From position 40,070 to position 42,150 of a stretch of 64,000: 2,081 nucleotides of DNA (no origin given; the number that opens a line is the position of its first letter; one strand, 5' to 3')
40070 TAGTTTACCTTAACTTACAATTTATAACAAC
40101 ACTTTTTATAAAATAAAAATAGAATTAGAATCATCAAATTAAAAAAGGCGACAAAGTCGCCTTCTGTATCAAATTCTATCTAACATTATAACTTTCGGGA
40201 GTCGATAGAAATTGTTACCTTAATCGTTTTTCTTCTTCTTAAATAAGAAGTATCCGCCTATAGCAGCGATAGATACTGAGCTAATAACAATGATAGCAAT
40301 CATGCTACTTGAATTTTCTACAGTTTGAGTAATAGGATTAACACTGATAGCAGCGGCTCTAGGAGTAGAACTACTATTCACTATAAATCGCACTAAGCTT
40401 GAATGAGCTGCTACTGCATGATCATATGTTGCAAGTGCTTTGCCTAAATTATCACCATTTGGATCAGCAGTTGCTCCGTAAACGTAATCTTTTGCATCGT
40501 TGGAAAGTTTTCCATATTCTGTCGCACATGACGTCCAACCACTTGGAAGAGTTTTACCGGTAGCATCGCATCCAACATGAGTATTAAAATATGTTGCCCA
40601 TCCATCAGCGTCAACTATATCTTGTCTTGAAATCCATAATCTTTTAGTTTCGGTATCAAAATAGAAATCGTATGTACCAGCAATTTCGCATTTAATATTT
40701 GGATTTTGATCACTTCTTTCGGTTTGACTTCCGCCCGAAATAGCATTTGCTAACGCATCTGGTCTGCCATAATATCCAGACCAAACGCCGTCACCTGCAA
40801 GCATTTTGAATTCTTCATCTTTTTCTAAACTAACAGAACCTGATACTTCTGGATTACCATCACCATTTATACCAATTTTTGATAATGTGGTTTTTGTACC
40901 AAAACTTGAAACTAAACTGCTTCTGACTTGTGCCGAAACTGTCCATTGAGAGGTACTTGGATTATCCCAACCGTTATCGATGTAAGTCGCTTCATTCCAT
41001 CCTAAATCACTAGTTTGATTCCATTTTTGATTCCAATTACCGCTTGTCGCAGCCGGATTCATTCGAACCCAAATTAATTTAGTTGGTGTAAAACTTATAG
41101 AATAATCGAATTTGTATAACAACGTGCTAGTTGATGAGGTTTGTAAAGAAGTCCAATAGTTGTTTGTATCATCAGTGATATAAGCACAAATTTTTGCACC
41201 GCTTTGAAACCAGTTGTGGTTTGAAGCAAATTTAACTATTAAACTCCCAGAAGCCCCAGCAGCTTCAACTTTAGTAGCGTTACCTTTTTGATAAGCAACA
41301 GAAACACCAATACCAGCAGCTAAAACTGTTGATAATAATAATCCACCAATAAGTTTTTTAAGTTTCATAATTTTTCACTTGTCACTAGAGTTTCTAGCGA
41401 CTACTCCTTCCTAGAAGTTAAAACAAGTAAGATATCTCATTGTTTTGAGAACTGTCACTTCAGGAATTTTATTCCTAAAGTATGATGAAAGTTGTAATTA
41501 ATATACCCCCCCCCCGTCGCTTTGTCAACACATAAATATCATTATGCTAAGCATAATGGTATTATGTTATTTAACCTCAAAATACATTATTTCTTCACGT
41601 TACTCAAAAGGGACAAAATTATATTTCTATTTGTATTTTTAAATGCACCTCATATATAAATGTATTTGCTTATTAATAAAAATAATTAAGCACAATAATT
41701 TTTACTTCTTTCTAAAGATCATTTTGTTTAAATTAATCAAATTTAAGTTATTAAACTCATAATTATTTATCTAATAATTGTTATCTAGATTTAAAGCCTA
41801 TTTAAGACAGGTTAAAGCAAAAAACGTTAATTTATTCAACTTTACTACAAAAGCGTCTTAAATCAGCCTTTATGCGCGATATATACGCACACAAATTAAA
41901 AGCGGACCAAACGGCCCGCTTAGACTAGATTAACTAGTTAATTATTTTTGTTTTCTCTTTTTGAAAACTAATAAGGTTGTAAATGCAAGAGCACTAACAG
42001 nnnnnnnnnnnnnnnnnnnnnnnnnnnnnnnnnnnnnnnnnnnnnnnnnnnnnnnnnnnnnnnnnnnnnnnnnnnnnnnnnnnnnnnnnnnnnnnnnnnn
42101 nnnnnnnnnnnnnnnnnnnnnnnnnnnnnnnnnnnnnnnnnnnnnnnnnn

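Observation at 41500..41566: G10 homopolymer fills the spacer of a near-consensus promoter upstream of a surface-protein gene: candidate slipped-strand phase-variation switch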

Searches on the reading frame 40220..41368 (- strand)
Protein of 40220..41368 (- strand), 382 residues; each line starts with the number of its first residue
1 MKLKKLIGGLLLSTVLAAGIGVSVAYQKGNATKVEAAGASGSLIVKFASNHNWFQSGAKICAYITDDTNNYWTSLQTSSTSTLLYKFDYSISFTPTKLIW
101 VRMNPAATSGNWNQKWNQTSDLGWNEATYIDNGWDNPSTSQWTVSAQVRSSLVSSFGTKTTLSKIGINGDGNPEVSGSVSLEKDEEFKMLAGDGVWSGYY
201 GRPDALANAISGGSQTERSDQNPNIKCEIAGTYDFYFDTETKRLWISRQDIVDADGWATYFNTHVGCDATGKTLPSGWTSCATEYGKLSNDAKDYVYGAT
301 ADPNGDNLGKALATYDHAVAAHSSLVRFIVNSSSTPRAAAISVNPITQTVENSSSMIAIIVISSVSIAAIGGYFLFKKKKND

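Call 6: search_protein_families(library=pfam, proteins=[window:40220-41368:-])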
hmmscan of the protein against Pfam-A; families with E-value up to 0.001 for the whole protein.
window:40220-41368:- (382 aa): 0 families
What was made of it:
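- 40220..41368 (-): Controlled gene: a 382-aa surface protein. It has a signal peptide, two beta-sandwich domains, a helical domain and a C-terminal TM anchor. No Pfam hit (call 6).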

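Call 10: find_related_loci(query=window:40220-41368:-, collection=genome_contigs, flank=4000)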
Query window:40220-41368:- (382 aa) in genome_contigs; peptide patterns used: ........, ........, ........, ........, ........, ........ (x = any residue, [..] = any of these).
93 stretches matched a pattern; 2 encode a relative of the query (tblastn E <= 1e-3); 2 distinct loci.
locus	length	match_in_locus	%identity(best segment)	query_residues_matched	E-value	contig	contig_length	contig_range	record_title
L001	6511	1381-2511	65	9-382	1e-160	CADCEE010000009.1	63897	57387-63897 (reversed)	MAG: uncultured Erysipelotrichaceae bacterium isolate RUG14566 genome assembly, contig: RUG14566_asm_9, whole genome sho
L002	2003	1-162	89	329-382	6e-21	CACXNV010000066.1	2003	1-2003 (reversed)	MAG: uncultured Erysipelotrichaceae bacterium isolate RUG11432 genome assembly, contig: RUG11432_asm_66, whole genome sh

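Call 14: find_encoding_contigs(protein=window:40220-41368:-, flank=3000, max_places=10)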
Protein window:40220-41368:- (382 aa): 5 contigs read that carry it; 1 place shown.
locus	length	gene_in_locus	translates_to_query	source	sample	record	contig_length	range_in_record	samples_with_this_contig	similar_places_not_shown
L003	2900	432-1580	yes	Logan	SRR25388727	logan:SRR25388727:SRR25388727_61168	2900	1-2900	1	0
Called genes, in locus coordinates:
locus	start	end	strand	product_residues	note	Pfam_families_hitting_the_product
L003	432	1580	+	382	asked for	-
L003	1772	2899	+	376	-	?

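Call 21: find_homologous_proteins(query=window:40220-41368:-, max_evalue=0.00001)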
Query window:40220-41368:- (382 aa): 68 proteins with E <= 0.00001 among 8000 candidates.
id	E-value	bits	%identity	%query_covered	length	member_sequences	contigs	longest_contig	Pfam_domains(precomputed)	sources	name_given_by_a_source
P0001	1.2e-236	803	92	97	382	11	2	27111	-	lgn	-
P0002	1.7e-188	644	75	100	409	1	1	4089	-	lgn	-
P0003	9.7e-175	599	72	97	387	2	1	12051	-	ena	-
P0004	1.8e-165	568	67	98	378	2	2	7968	-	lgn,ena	-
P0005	7.2e-161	553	65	98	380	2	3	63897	-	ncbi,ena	-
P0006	1.6e-158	546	65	100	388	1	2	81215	-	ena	-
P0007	1.1e-155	536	66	98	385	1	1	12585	-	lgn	-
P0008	3.7e-155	535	63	100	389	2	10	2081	-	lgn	-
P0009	2.0e-153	529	64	99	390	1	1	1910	-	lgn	-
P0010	5.1e-144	498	58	99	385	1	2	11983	-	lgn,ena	-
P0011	1.1e-141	490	57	100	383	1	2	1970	-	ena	-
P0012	1.4e-137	477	58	100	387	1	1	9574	-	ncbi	-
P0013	1.1e-136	474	56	100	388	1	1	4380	-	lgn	-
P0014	1.8e-134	467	57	100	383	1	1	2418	-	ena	-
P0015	2.5e-134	466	58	97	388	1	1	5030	-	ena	-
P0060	7.6e-24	102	32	55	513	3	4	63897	PF09479.17,PF16411.11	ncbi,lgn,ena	-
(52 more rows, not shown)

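Call 22: find_encoding_contigs(protein=P0001, flank=2500, max_places=10)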
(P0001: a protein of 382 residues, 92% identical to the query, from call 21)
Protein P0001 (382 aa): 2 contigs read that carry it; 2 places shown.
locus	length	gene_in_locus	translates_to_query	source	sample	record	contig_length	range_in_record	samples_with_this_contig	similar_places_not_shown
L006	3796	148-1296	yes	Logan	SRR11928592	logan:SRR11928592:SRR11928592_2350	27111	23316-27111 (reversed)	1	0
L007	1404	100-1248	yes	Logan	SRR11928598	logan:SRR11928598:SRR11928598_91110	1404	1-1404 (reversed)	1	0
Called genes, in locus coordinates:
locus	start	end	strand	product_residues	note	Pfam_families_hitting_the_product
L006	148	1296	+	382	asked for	-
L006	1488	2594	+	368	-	-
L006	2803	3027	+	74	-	-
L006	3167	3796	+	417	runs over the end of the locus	PF13173:AAA_14, PF13635:DUF4143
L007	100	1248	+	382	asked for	-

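Call 23: find_encoding_contigs(protein=P0002, flank=2500, max_places=10)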
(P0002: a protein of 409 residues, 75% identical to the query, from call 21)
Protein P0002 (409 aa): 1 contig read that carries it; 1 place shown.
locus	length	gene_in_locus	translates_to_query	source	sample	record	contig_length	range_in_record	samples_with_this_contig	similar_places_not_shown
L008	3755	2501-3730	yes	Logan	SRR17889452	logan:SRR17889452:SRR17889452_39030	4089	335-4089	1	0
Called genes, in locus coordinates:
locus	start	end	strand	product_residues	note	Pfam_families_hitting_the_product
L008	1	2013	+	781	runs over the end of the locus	?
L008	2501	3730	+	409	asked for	-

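Call 24: find_encoding_contigs(protein=P0003, flank=2500, max_places=10)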
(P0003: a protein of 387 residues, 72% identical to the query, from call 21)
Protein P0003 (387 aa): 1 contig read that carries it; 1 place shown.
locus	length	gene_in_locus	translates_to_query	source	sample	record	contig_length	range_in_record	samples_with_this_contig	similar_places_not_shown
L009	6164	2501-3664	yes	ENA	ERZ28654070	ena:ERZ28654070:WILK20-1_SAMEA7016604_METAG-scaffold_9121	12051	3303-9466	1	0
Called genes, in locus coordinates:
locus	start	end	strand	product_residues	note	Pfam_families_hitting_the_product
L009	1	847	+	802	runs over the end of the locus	PF26120:CBM_1st_SusF (faint)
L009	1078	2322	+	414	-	-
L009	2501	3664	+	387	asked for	-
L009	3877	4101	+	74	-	-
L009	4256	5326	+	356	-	PF01637:ATPase_2, PF13173:AAA_14 (faint)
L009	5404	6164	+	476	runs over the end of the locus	PF02446:Glyco_hydro_77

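Call 34: list_cluster_members(proteins=[window:40220-41368:-, P0001])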
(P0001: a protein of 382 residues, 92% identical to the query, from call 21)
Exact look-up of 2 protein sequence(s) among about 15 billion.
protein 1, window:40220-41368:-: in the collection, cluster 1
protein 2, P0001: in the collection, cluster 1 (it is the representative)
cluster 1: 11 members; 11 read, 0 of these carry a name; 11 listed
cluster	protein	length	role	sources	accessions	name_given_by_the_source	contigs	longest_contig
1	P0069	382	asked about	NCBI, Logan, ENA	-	-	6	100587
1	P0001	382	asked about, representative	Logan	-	-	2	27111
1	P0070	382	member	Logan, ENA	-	-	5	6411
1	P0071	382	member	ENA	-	-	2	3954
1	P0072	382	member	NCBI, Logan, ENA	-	-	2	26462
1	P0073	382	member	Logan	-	-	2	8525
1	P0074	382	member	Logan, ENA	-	-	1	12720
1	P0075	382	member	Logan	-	-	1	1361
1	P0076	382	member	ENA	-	-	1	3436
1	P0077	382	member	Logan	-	-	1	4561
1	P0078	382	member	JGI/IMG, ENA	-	-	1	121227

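Call 35: find_encoding_contigs(protein=P0070, flank=1500, max_places=10)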
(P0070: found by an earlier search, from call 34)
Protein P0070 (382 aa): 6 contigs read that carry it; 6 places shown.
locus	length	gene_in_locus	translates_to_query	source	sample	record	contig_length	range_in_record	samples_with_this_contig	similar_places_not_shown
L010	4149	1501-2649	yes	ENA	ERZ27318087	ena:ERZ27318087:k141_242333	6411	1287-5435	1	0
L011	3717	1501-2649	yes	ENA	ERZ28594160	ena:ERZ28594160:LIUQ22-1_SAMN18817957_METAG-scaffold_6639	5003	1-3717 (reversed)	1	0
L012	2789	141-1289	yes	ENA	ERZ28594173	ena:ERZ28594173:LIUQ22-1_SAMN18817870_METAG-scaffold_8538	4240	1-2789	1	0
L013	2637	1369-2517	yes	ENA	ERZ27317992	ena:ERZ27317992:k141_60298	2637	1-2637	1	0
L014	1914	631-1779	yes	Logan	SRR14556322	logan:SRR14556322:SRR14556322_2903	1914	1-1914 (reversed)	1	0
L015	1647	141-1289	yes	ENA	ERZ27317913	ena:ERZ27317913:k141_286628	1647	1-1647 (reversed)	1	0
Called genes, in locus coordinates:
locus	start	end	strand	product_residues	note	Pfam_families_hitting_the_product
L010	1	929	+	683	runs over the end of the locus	-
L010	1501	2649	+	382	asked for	-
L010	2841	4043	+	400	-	-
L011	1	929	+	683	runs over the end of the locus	-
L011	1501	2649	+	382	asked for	-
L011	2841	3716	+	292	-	?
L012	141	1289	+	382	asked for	-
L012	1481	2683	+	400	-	-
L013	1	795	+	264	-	?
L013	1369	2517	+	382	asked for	-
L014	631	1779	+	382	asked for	-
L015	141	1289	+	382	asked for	-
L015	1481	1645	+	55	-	?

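Call 36: find_encoding_contigs(protein=P0072, flank=1500, max_places=10)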
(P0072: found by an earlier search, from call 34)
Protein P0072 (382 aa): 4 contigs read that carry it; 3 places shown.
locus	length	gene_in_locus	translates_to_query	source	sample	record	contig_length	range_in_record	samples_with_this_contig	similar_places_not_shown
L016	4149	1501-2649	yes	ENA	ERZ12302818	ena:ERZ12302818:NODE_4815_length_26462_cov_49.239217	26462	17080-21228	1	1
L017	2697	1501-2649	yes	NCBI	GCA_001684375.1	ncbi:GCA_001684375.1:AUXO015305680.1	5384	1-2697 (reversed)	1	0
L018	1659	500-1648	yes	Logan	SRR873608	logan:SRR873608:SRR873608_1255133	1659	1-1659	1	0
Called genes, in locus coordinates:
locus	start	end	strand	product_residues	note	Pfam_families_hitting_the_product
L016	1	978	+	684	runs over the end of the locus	-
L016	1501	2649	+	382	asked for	-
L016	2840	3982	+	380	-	-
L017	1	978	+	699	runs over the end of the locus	-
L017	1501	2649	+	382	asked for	-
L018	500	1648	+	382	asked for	-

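Call 38: find_encoding_contigs(protein=P0073, flank=1500, max_places=10)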
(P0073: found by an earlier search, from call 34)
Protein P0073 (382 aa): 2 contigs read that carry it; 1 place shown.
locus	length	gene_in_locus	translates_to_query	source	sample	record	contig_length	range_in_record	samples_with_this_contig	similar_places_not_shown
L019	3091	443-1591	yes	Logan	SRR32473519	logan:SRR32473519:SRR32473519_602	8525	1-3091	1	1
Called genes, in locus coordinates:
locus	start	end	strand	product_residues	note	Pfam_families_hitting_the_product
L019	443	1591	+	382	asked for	-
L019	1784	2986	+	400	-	-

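Call 39: find_encoding_contigs(protein=P0074, flank=1500, max_places=10)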
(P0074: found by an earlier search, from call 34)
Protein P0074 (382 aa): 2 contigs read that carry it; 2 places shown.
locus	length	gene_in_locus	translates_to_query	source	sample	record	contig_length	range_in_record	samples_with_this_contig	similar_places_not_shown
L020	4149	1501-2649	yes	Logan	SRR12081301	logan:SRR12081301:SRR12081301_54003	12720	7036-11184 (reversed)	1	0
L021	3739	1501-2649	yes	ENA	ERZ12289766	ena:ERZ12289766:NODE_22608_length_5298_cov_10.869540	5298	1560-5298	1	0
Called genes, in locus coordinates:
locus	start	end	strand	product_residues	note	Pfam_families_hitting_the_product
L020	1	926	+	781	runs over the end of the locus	PF09479:Flg_new (faint)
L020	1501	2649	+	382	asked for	-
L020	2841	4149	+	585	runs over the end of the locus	-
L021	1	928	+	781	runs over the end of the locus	PF09479:Flg_new (faint)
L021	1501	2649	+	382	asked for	-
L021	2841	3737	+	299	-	?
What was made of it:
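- L020 and L021 might derive from related data assembled by different pipelines (call 39).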

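Call 40: find_encoding_contigs(protein=P0078, flank=1500, max_places=10)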
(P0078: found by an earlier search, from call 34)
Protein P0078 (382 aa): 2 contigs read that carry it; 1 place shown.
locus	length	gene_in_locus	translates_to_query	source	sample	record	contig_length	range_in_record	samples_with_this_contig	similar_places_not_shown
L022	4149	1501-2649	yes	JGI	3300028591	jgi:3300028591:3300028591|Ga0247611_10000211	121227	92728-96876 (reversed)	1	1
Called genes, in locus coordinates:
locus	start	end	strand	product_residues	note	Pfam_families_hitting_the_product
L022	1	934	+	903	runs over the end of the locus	-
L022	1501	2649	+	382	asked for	-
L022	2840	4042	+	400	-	-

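Call 57: predict_structure(alignment_id=A1)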
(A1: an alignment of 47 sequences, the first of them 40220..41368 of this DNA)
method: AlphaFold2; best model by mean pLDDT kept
length: 382 residues; sequences in the alignment: 47
mean_pLDDT: 84.9   pTM: 0.73
mean pLDDT of the five models: 84.9, 84.5, 83.8, 83.5, 83.5
residues with pLDDT >= 90: 280; 70-90: 35; 50-70: 16; < 50: 51
segments of 3 or more residues with pLDDT < 50: 1-36, 342-356
pLDDT, mean of each block of 10 residues (from residue 1): 36 31 33 54 96 95 97 96 96 96 97 97 97 93 98 97 96 97 98 97 94 97 97 97 96 96 85 87 97 94 92 92 91 87 41 48 67 76 64
secondary structure, 60 per line:
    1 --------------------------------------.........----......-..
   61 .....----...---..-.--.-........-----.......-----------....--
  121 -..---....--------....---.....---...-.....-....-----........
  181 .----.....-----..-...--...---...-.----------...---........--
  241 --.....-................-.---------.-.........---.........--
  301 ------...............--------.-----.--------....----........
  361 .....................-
elements in order: E39-47 H52-57 E59-65 E70-72 E84-91 E97-103 E115-118 E127-130 E139-142 E146-150 E158-162 E164-167 E173-181 E186-190 E199-201 E210-212 E225-227 E231-238 E243-247 H249-264 H278-286 H290-298 H307-321 H345-348 H353-381

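Call 61: fold_search(model_id=the predicted structure, library=pdb)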
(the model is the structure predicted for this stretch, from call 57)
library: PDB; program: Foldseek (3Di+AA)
matches with E <= 10: 878; with E <= 0.001: 0
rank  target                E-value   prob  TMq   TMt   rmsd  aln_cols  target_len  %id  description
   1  4fem_A                3.1e-03  1.00  0.20  0.33   3.8       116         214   15  Structure of SusE with alpha-cyclodextrin (released 2012-08-29)
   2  5imt_A                5.0e-03  0.84  0.13  0.11   9.7       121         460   10  Toxin receptor complex (released 2016-08-24)
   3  5d1z_D                7.1e-03  0.33  0.14  0.21  17.3       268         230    8  IsdB NEAT1 bound by clone D4-10 (released 2016-09-14)
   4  5dim                  1.1e-02  0.72  0.13  0.11   8.8       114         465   10  Mutant toxin in 'native' space group (released 2016-11-09)
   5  4jb9_H                1.1e-02  0.35  0.14  0.21  15.5       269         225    6  Crystal structure of antibody VRC06 in complex with HIV-1 gp120 core (released 2013-05-08)
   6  5imw_B                1.2e-02  0.72  0.13  0.11  10.1       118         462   13  Trapped Toxin (released 2016-08-24)
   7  7te4_B                1.2e-02  0.33  0.14  0.23  16.3       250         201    7  Crystal structure of Fab2 anti-GluN2B antibody (released 2022-03-02)
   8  5dhl_A                1.3e-02  0.89  0.15  0.13   8.0       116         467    9  Crystal structure of Toxin, mutant N197W (released 2016-11-09)
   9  2j71                  1.5e-02  0.95  0.18  0.46   5.0       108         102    6  alpha-glucan recognition by a family 41 carbohydrate-binding module from Thermotoga maritima pullulanase PulA (released 2006-10-17)
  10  4fch_A                1.6e-02  1.00  0.19  0.33   4.1       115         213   16  Crystal Structure SusE from Bacteroides thetaiotaomicron with maltoheptaose (released 2012-08-29)
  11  5aof                  1.8e-02  0.66  0.14  0.12   9.2       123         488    9  Crystal structure of pneumolysin deletion mutant Delta146_147. (released 2016-10-05)
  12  5imy_B                1.8e-02  0.57  0.13  0.11  10.0       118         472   13  Trapped Toxin (released 2016-08-24)
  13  1pfo                  1.9e-02  0.72  0.14  0.12   8.4       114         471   11  PERFRINGOLYSIN O (released 1998-08-05)
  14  2j72_B                2.0e-02  0.97  0.19  0.50   4.7       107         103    6  alpha-glucan recognition by a family 41 carbohydrate-binding module from Thermotoga maritima pullulanase PulA (released 2006-10-17)
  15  5imy_A                2.0e-02  0.51  0.13  0.11   9.4       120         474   11  Trapped Toxin (released 2016-08-24)
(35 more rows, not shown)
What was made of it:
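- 40220..41368 (-): The best PDB fold matches are weak and partial: SusE with cyclodextrin (4fem_A, E 3e-3), CBM41 and SusF (call 61).
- On SusE/SusF-like or CBM starch-binding surface proteins: Foldseek's best hits are SusE with cyclodextrin (E 3e-3, 116 columns), CBM41 and SusF (call 61).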

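Call 65: find_encoding_contigs(protein=P0060, flank=1200, max_places=10)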
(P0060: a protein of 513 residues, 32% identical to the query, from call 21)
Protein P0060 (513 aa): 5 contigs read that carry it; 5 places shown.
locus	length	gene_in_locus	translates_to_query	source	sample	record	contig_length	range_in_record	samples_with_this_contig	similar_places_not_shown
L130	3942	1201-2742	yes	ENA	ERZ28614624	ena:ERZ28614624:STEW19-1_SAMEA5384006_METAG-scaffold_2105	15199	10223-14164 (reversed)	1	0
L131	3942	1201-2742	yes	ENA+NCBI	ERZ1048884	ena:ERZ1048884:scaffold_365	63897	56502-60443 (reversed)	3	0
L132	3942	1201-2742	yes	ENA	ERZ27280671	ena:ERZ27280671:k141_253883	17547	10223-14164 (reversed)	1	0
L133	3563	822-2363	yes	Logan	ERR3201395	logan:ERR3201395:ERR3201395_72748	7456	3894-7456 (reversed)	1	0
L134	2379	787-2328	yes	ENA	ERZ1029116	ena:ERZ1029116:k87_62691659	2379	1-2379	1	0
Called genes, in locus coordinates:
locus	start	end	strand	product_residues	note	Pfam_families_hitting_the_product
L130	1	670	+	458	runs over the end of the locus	PF09479:Flg_new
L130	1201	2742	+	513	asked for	PF09479:Flg_new (weak), PF16411:SusF_SusE (weak)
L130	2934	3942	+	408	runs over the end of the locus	-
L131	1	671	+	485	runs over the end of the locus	PF09479:Flg_new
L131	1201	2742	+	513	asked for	PF09479:Flg_new (weak), PF16411:SusF_SusE (weak)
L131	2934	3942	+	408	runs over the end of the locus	-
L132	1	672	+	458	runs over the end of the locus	PF09479:Flg_new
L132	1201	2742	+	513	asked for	PF09479:Flg_new (weak), PF16411:SusF_SusE (weak)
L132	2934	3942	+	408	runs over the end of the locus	-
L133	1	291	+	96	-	?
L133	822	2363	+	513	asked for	PF09479:Flg_new (weak), PF16411:SusF_SusE (weak)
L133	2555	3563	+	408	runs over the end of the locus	-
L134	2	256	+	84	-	?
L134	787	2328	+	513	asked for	PF09479:Flg_new (weak), PF16411:SusF_SusE (weak)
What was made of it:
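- On SusE/SusF-like or CBM starch-binding surface proteins: Homologues carry weak CBM26, SusF_SusE or Flg_new hits (calls 21, 65).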

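Call 66: find_encoding_contigs(protein=P0071, flank=1200, max_places=10)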
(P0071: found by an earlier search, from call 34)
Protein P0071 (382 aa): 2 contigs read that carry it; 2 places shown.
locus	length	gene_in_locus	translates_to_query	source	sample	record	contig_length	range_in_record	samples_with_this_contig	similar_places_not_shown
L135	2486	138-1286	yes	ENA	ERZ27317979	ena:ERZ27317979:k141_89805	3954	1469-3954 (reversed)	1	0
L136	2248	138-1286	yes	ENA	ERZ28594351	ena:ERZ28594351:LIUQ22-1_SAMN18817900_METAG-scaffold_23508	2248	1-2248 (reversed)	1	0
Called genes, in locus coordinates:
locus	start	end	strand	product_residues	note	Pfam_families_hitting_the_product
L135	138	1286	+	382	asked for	-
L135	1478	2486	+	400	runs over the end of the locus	-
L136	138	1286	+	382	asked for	-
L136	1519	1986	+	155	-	PF01797:Y1_Tnp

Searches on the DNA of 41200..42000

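Call 30: search_rna_families(source=window, start=41200, end=42000, threshold=evalue, max_evalue=1)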
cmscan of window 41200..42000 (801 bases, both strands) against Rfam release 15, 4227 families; matches with E-value up to 1: 1.
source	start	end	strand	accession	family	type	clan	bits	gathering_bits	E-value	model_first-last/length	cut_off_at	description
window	41565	41649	-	RF00263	SNORA68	Gene; snRNA; snoRNA; HACA-box;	-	18.7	43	0.8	1-133/133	no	Small nucleolar RNA SNORA68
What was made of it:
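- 41369..41493 (-): Predicted 5' leader of about 125 nt. It contains a 5'-proximal hairpin (41480-41458), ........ (41411-41404) and a hairpin (41401-41381) before the ATG. No Rfam family matches (call 30).
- Tried and rejected: Rfam scan of the intergenic region and leader: only a sub-threshold snoRNA chance hit (call 30).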
